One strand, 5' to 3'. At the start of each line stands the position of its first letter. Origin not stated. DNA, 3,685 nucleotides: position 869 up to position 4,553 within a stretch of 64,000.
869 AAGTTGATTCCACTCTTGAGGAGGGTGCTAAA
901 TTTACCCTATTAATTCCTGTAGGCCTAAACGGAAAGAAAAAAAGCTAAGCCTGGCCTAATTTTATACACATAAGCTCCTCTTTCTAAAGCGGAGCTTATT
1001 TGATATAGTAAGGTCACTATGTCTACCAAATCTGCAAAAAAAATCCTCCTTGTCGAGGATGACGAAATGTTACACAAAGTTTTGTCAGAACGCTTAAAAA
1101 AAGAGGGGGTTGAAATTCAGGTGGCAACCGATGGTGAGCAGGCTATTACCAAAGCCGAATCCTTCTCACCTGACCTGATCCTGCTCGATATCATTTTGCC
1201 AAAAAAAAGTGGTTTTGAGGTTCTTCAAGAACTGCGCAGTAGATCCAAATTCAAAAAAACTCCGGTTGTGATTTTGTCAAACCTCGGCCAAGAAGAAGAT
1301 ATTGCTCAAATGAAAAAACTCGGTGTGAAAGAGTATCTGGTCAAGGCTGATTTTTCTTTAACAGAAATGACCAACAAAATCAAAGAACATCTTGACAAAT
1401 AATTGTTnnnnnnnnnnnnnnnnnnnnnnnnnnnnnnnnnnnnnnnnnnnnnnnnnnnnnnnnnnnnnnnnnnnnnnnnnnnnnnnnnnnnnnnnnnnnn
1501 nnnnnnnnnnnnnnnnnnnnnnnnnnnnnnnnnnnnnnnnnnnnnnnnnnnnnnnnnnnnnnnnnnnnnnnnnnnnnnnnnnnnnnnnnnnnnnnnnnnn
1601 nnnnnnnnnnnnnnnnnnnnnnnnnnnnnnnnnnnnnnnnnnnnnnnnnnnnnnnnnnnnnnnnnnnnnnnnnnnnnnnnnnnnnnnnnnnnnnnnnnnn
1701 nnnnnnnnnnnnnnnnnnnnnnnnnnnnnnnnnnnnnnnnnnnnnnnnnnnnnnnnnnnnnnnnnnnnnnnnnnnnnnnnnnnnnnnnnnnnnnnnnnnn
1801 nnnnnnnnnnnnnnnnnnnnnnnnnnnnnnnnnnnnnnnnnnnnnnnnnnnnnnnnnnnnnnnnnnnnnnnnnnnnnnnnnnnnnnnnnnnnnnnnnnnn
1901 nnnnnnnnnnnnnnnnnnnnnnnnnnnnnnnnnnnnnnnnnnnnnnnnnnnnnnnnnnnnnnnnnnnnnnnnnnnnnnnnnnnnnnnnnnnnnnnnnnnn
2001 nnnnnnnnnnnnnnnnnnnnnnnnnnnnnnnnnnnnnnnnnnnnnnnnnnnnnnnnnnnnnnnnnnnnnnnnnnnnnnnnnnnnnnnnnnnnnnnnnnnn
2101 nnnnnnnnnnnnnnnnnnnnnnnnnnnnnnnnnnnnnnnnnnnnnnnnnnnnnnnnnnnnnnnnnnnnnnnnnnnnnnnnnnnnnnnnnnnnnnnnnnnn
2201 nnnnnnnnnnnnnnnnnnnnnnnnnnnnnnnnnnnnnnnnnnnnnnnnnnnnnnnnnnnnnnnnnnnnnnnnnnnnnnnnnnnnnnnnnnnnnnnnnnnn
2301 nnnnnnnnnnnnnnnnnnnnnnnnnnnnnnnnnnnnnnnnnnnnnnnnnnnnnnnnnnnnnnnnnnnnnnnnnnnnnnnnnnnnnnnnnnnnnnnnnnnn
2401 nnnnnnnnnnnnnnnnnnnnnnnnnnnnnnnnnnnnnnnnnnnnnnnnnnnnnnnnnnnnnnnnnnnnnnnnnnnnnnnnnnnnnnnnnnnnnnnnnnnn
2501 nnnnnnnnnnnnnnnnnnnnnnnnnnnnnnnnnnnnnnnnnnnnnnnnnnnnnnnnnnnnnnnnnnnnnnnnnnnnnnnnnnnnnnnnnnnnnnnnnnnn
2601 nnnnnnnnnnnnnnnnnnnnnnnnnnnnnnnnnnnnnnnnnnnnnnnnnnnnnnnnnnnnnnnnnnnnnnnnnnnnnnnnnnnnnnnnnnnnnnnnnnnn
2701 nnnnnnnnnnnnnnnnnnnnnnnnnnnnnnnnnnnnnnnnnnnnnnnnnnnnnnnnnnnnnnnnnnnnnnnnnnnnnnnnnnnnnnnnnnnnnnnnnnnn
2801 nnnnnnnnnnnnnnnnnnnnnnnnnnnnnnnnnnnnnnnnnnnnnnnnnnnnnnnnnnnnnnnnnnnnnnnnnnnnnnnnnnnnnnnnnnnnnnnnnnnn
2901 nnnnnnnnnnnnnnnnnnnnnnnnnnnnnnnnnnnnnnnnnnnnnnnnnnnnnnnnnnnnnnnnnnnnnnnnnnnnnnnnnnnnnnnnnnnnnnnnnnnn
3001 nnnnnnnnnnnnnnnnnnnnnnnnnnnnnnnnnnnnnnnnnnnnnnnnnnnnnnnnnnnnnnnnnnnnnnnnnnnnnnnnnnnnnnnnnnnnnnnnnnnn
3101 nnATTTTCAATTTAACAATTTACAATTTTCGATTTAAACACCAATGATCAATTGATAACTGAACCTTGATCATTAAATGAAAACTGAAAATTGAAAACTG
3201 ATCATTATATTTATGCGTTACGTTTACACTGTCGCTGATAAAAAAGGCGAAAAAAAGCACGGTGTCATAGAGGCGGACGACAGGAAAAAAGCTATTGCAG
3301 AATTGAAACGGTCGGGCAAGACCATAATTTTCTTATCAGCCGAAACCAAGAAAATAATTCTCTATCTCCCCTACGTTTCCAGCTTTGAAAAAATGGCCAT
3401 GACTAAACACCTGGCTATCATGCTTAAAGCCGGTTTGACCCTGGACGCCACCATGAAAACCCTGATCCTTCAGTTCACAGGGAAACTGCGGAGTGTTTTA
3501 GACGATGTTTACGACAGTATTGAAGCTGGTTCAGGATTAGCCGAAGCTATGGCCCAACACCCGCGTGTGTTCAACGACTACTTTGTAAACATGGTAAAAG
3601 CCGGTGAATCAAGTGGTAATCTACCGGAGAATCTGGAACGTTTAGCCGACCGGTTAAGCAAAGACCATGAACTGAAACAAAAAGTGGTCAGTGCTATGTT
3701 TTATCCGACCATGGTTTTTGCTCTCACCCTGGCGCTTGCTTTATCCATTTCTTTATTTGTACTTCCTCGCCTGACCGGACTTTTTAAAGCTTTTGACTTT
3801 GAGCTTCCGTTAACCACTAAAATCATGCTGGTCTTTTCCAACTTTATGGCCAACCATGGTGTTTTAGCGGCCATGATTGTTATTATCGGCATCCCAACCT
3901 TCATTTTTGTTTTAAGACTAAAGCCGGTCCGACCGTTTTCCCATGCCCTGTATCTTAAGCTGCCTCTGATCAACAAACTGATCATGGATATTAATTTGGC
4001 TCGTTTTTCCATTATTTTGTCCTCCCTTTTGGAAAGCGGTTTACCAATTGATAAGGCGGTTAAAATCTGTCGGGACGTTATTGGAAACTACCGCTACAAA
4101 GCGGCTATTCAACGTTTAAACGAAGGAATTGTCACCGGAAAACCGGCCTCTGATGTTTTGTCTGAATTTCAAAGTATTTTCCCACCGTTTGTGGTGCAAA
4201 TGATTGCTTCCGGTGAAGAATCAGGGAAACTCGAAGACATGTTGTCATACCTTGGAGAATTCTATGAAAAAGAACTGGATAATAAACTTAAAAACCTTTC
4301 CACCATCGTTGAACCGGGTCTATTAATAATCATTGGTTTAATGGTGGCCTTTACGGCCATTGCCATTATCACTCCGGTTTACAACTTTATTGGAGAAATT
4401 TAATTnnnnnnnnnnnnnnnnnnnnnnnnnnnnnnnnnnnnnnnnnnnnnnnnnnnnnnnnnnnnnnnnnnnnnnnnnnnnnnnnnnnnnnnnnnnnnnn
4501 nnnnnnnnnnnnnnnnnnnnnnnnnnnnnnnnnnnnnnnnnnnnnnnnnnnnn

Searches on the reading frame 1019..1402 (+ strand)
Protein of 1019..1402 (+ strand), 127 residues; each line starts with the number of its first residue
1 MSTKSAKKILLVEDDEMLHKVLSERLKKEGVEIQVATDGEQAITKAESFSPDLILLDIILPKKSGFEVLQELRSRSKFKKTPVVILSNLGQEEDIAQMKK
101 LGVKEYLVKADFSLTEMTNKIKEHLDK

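Call 78: search_protein_families(library=pfam, proteins=[window:1019-1402:+], max_evalue=0.000001)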
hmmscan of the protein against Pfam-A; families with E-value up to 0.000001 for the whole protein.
window:1019-1402:+ (127 aa): 1 family
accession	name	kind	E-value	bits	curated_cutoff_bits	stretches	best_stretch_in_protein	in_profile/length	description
PF00072.30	Response_reg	-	5.4e-24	84.9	30.2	1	9-121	1-110/111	Response regulator receiver domain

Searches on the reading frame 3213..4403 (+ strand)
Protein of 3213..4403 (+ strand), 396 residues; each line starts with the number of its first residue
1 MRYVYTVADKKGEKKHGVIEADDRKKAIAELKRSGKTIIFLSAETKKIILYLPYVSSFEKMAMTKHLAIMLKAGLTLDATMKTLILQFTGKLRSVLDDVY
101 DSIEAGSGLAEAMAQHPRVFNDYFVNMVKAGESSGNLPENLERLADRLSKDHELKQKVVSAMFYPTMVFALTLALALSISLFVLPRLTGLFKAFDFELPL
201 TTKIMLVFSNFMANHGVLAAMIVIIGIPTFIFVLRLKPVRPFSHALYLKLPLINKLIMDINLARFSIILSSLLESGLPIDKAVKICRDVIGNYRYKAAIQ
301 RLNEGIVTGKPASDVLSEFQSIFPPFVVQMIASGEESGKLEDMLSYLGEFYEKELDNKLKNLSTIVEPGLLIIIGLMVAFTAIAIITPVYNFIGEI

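Call 78: search_protein_families(library=pfam, proteins=[window:3213-4403:+], max_evalue=0.000001)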
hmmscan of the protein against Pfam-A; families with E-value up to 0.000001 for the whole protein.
window:3213-4403:+ (396 aa): 1 family
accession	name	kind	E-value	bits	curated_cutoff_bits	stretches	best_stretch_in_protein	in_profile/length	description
PF00482.28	T2SSF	-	1.6e-56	190.1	25.2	2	64-185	2-125/125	Type II secretion system (T2SS), protein F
